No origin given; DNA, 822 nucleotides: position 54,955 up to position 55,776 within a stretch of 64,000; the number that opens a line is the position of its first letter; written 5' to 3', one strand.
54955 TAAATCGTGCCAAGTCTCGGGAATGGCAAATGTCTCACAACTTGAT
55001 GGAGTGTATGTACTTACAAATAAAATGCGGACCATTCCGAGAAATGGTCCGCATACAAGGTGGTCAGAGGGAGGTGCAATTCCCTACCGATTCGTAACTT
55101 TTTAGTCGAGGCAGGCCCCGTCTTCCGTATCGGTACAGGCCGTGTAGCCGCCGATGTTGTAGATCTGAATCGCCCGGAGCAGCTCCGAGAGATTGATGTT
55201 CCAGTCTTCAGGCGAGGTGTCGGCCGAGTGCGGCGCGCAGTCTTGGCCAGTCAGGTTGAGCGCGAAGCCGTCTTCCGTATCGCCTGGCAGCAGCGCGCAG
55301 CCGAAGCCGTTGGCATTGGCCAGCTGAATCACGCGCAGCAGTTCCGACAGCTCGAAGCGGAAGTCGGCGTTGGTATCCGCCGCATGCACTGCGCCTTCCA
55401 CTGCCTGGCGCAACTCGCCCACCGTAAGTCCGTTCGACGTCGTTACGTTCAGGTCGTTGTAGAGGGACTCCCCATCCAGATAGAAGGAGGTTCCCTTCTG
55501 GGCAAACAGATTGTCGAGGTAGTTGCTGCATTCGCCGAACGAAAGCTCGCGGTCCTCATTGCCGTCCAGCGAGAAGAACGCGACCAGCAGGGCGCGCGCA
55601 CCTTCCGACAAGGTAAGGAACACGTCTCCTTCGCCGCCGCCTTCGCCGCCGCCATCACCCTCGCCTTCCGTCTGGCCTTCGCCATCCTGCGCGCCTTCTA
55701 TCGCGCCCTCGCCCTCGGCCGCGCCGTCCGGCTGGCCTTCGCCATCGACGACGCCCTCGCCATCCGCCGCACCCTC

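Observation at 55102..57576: Second large secreted repeat protein sharing a paralogous Cys-containing C-terminal module of about 100 aa with the FG-GAP protein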

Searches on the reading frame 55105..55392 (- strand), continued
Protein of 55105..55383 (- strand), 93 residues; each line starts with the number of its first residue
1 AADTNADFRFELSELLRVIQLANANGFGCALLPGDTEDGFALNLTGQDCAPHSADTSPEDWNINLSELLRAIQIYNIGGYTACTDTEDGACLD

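Call 38: fold_search(model_id=the predicted structure, library=pdb)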
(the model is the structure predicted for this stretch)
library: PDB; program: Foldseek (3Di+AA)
matches with E <= 10: 21; with E <= 0.001: 0
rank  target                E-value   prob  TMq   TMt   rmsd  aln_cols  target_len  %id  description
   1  2vn6_B                4.0e+00  0.10  0.36  0.49   4.6        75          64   12  The Clostridium cellulolyticum dockerin displays a dual binding mode for its cohesin partner (released 2008-05-13)
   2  5g5d_B                4.9e+00  0.06  0.32  0.21   5.7        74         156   12  Crystal Structure of the CohScaC2-XDocCipA type II complex from Clostridium thermocellum (released 2017-04-05)
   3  2qpa_B                5.7e+00  0.01  0.21  0.09  13.6        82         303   16  Crystal Structure of S.cerevisiae Vps4 in the presence of ADP (released 2007-10-09)
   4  2qpa_C                5.7e+00  0.01  0.18  0.08  12.9        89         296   16  Crystal Structure of S.cerevisiae Vps4 in the presence of ADP (released 2007-10-09)
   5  2ccl_B                6.0e+00  0.08  0.37  0.51   5.2        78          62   15  THE S45A, T46A MUTANT OF THE TYPE I COHESIN-DOCKERIN COMPLEX FROM THE CELLULOSOME OF CLOSTRIDIUM THERMOCELLUM (released 2007-02-13)
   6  3eih_C                6.0e+00  0.01  0.17  0.07  12.8        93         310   17  Crystal structure of S.cerevisiae Vps4 in the presence of ATPgammaS (released 2008-09-30)
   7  5k39_B                6.9e+00  0.05  0.29  0.20   4.8        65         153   17  THE TYPE II COHESIN DOCKERIN COMPLEX FROM CLOSTRIDIUM THERMOCELLUM (released 2017-03-29)
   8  5uk4_R                7.4e+00  0.01  0.23  0.07   9.2        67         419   15  VESICULAR STOMATITS VIRUS N PROTEIN IN COMPLEX WITH INHIBITORY NANOBODY 1307 (released 2017-04-19)
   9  2wyy_A                7.9e+00  0.01  0.20  0.06  12.8        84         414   14  CRYOEM MODEL OF THE VESICULAR STOMATITIS VIRUS (released 2010-02-16)
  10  7uea_B                7.9e+00  0.01  0.15  0.14  11.1        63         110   14  Photosynthetic assembly of Chlorobaculum tepidum (RC-FMO1) (released 2022-10-05)
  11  3jsp_B                7.9e+00  0.01  0.20  0.12  18.8       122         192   13  Classic Protein With a New Twist: crystal structure of a LexA repressor DNA complex (released 2010-08-18)
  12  4fl4_D                8.5e+00  0.05  0.36  0.48   5.0        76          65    9  Scaffoldin conformation and dynamics revealed by a ternary complex from the Clostridium thermocellum cellulosome (released 2012-06-27)
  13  5uk4_Q                8.5e+00  0.01  0.23  0.07   9.2        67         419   15  VESICULAR STOMATITS VIRUS N PROTEIN IN COMPLEX WITH INHIBITORY NANOBODY 1307 (released 2017-04-19)
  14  2qpa_A                8.5e+00  0.01  0.19  0.08  13.1       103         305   19  Crystal Structure of S.cerevisiae Vps4 in the presence of ADP (released 2007-10-09)
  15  3eih_B                8.5e+00  0.01  0.19  0.07  13.8       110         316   14  Crystal structure of S.cerevisiae Vps4 in the presence of ATPgammaS (released 2008-09-30)
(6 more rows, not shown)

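Call 42: search_protein_families(library=pfam, alignment_id=A1, max_evalue=1)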
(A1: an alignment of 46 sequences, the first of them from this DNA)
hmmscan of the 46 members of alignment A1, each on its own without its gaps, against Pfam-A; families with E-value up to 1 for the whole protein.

A. member 1, seq(96 aa): 0 families

B. families by the number of members that match (of 46 scanned): 22 families
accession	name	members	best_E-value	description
PF13405.12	EF-hand_6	35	5.6e-05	EF-hand domain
PF00036.39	EF-hand_1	26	0.00012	EF hand domain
PF13202.12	EF-hand_5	20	8.5e-05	EF hand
PF13499.12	EF-hand_7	13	7.3e-05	EF-hand domain pair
PF13275.11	S4_2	10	0.034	S4 domain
PF00404.24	Dockerin_1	5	0.0019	Dockerin type I domain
PF21108.3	MDN1_4th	5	0.016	Midasin AAA+ ATPase lid domain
PF09832.14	DUF2059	3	0.23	Uncharacterized protein conserved in bacteria (DUF2059)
PF01227.27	GTP_cyclohydroI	3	0.24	GTP cyclohydrolase I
PF01839.29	FG-GAP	2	0.05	FG-GAP repeat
PF18606.7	HTH_53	1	0.019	Zap helix turn helix N-terminal domain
PF21454.2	MSP1_barrel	1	0.023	Major structural protein 1, jelly-roll domain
PF15482.11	CCER1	1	0.043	Coiled-coil domain-containing glutamate-rich protein family 1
PF22205.1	Csm6_6H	1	0.069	Csm6 6H domain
PF04488.21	Gly_transf_sug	1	0.092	Glycosyltransferase sugar-binding region containing DXD motif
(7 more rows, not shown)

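Call 50: list_cluster_members(proteins=[P0076, P0078, P0089, P0093, P0084, P0082, P0087, P0133, P0085, P0083])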
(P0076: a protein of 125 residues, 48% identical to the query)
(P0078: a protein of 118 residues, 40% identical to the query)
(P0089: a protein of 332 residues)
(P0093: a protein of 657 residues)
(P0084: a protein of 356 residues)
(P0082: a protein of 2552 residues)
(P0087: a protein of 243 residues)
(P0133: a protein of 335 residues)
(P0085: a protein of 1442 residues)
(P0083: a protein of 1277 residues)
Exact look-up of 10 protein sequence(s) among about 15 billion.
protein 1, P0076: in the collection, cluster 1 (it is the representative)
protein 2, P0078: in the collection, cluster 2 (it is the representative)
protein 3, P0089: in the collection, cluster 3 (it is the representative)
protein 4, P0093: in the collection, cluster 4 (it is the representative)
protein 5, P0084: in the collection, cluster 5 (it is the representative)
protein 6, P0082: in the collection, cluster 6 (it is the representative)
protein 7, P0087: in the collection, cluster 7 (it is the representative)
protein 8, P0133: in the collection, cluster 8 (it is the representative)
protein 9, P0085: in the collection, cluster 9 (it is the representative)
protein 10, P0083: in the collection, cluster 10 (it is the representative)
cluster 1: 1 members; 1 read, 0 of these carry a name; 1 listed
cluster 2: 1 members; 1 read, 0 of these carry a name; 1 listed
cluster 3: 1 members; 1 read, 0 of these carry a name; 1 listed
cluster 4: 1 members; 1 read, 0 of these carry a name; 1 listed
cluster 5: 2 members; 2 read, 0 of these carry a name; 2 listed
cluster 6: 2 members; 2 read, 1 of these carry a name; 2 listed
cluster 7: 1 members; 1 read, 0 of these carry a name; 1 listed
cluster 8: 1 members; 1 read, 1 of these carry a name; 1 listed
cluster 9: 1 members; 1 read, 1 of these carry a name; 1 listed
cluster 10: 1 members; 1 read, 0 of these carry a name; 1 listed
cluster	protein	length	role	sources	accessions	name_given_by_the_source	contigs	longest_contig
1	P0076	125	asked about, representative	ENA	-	-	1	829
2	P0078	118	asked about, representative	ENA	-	-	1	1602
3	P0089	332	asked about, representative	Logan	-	-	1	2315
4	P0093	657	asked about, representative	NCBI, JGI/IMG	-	-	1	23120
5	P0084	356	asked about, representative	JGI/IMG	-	-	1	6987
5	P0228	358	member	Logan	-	-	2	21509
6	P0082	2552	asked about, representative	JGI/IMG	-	-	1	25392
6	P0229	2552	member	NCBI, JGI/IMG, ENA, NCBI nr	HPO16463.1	MAG TPA: leucine-rich repeat domain-containing protein [Candidatus Hydrogenedentes ... | leucine-rich repeat domain-containing protein [Candidatus Hydrogenedentota bacterium]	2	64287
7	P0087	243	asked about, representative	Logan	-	-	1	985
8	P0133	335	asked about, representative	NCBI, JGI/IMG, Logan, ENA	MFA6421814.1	MAG: hypothetical protein WCV92_00185 [Candidatus Buchananbacteria bacterium]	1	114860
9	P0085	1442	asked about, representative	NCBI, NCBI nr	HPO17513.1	MAG TPA: hypothetical protein PLI09_29035, partial [Candidatus Hydrogenedentes bacterium] | hypothetical protein [Candidatus Hydrogenedentota bacterium]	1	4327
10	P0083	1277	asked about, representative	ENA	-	-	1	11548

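Call 69: find_encoding_contigs(protein=P0228, flank=8000, max_places=2)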
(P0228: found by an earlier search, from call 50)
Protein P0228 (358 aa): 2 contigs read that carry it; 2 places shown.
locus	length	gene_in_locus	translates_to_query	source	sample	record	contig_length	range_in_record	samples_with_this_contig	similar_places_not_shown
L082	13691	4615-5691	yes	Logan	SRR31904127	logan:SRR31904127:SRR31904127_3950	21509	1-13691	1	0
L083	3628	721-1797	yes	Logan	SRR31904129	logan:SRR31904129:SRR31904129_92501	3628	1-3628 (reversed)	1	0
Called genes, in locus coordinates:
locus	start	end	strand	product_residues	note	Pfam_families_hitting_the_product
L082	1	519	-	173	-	?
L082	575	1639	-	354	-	PF03462:PCRF, PF00472:RF-1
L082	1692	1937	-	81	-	PF00589:Phage_integrase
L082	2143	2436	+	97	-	-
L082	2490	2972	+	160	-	PF07931:CPT (weak)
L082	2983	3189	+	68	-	-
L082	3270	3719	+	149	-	-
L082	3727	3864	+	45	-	-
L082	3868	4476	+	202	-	PF03848:TehB (weak), PF13489:Methyltransf_23, PF13847:Methyltransf_31, PF08241:Methyltransf_11, PF08242:Methyltransf_12, PF13649:Methyltransf_25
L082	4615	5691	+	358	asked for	PF13405:EF-hand_6 (faint)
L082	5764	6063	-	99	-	PF01197:Ribosomal_L31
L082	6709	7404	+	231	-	PF00318:Ribosomal_S2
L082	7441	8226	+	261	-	PF00889:EF_TS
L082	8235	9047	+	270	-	PF04468:PSP1, PF28472:PSP1_3rd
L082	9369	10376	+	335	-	PF00044:Gp_dh_N, PF02800:Gp_dh_C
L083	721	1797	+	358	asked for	PF13405:EF-hand_6 (faint)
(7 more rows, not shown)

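Call 72: find_related_loci(query=A1, collection=viral_contigs, flank=8000)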
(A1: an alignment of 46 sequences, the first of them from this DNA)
Query A1 (96 aa) in viral_contigs; peptide patterns used: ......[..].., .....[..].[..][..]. (x = any residue, [..] = any of these).
56 stretches matched a pattern, but none encodes a relative of the query by tblastn (E <= 1e-3).

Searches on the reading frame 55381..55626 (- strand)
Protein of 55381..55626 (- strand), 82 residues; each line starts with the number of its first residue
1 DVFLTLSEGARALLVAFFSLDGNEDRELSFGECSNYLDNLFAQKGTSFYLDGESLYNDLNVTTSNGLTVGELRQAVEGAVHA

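Call 70: search_protein_families(library=pfam, proteins=[window:55381-55626:-], max_evalue=10)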
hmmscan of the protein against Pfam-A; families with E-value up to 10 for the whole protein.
seq(82 aa): 0 families
